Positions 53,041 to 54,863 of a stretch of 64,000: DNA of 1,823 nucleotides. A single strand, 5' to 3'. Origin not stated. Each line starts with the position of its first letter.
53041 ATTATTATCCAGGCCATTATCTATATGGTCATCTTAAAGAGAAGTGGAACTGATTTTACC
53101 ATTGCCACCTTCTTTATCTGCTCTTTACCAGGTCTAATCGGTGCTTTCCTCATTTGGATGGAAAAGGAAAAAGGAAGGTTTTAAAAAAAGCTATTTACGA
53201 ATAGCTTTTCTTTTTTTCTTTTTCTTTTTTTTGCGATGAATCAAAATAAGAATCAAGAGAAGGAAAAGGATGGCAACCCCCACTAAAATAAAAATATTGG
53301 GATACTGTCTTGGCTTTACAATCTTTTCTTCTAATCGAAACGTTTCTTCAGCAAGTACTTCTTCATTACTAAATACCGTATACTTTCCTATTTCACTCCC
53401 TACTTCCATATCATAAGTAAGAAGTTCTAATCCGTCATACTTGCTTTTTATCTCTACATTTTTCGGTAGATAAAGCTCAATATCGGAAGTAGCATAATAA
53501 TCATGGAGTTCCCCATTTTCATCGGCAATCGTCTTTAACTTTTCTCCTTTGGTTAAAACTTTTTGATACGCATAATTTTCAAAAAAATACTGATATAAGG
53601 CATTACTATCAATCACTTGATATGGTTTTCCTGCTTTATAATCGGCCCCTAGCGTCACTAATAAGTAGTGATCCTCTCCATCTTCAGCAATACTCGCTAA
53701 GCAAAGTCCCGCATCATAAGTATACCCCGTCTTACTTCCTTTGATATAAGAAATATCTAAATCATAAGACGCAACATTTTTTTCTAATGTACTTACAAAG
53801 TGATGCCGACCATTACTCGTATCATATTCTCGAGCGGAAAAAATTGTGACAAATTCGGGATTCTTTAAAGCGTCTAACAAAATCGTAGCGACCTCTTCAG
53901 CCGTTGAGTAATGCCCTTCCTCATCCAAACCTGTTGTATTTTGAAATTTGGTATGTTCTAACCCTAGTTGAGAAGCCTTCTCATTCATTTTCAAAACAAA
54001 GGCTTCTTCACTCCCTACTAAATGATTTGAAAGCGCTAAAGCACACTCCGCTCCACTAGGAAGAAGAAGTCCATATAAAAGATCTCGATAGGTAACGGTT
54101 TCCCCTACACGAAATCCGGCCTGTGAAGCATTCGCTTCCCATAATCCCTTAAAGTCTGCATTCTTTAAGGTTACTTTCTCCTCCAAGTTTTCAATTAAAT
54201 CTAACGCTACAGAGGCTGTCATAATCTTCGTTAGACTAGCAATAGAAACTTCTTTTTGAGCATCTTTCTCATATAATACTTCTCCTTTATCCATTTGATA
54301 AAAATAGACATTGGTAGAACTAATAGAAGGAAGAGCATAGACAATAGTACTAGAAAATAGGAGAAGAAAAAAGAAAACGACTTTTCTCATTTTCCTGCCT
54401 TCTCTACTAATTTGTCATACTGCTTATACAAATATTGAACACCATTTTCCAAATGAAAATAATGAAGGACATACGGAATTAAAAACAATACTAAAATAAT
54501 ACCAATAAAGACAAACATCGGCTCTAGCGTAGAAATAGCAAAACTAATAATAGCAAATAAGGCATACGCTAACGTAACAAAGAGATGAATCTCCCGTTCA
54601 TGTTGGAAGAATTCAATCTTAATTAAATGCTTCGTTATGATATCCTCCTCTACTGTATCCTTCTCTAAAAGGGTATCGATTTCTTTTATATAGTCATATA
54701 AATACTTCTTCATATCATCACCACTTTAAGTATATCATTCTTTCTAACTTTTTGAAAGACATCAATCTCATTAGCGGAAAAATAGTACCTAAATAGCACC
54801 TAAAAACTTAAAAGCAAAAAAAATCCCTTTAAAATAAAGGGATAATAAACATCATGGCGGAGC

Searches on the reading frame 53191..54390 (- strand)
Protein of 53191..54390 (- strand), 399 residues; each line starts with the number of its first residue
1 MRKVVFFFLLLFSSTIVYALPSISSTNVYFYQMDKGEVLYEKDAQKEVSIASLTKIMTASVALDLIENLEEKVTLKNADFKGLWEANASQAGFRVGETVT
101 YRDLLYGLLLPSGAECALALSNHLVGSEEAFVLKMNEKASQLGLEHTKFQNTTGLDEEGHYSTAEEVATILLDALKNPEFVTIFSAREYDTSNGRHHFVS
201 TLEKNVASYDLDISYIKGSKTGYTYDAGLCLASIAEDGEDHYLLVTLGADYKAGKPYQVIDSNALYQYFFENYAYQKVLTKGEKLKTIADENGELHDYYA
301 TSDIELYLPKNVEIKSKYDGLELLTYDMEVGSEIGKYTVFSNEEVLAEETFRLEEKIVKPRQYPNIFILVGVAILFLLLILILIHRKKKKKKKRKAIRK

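Call 3: search_protein_families(library=pfam, proteins=[window:53191-54390:-], max_evalue=1)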
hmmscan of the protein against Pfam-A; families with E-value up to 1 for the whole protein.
window:53191-54390:- (399 aa): 6 families
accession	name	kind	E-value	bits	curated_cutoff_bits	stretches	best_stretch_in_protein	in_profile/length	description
PF00768.25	Peptidase_S11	-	1.7e-45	155.8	27.6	1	21-250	8-238/239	D-alanyl-D-alanine carboxypeptidase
PF15345.11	TMEM51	-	0.011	15.9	25.5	1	360-395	58-93/237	Transmembrane protein 51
PF02113.21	Peptidase_S13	-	0.039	13.1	22.8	1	27-66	20-59/444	D-Ala-D-Ala carboxypeptidase 3 (S13) family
PF02699.20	YajC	-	0.26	11.6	28.2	0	372-397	6-31/78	Preprotein translocase subunit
PF15330.11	SIT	-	0.41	11.6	27.6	1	366-397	3-34/114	SHP2-interacting transmembrane adaptor protein, SIT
PF07943.18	PBP5_C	-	0.49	11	21.2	1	273-356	1-88/91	Penicillin-binding protein 5, C-terminal domain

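Call 4: search_protein_families(library=ncbifam, proteins=[window:53191-54390:-], max_evalue=1)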
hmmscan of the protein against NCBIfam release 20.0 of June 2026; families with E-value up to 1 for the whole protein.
window:53191-54390:- (399 aa): 10 families
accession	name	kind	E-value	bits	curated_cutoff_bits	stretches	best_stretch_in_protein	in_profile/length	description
NF008489.0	PRK11397.1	equivalog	3.5e-28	98.4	610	1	20-349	32-364/389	serine-type D-Ala-D-Ala carboxypeptidase DacD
NF038273.1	strep_PBP3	exception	5.1e-27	94.9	490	1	6-316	9-339/407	D-alanyl-D-alanine carboxypeptidase PBP3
NF008668.0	PRK11669.1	equivalog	1.5e-26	93.2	294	1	22-266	40-277/316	D-alanyl-D-alanine endopeptidase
NF008059.0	PRK10793.1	equivalog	1.3e-24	86.6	694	1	15-256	36-278/403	D-alanyl-D-alanine carboxypeptidase DacA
NF007445.0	PRK10001.1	equivalog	1e-23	83.8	765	1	11-250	20-265/400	serine-type D-Ala-D-Ala carboxypeptidase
NF038258.2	PBP4_Staph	exception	2.8e-23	82.3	500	1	33-284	48-317/366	penicillin-binding protein PBP4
NF000471.1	vanY_of_D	exception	2.2e-20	73.2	625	1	23-249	97-335/354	transpeptidase-like D-Ala-D-Ala carboxypeptidase VanY-D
NF041542.1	fosX-Cc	exception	0.015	15.6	270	1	177-276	16-115/130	fosfomycin resistance hydrolase FosXCC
TIGR01167.1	LPXTG_anchor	domain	0.045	14.4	15.9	1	365-391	11-34/34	LPXTG cell wall anchor domain-containing protein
NF041738.1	GG_III-CTERM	domain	0.69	9.9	22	0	368-393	3-28/28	GGIII-like transmembrane region-containing protein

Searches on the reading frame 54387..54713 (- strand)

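Call 3: search_protein_families(library=pfam, proteins=[window:54387-54713:-], max_evalue=1)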
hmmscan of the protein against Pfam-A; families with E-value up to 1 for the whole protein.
window:54387-54713:- (108 aa): 1 family
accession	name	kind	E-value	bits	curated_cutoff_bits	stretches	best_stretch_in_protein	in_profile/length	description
PF05814.16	Ac76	-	0.16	12.5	22.5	1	48-105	8-65/83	Orf76 (Ac76)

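Call 4: search_protein_families(library=ncbifam, proteins=[window:54387-54713:-], max_evalue=1)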
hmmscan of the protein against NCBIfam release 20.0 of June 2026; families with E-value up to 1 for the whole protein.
window:54387-54713:- (108 aa): 1 family
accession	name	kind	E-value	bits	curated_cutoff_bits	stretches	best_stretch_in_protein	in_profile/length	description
TIGR02736.1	cbb3_Q_epsi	equivalog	0.91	9.2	61.55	1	66-102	3-39/56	cytochrome c oxidase, cbb3-type, CcoQ subunit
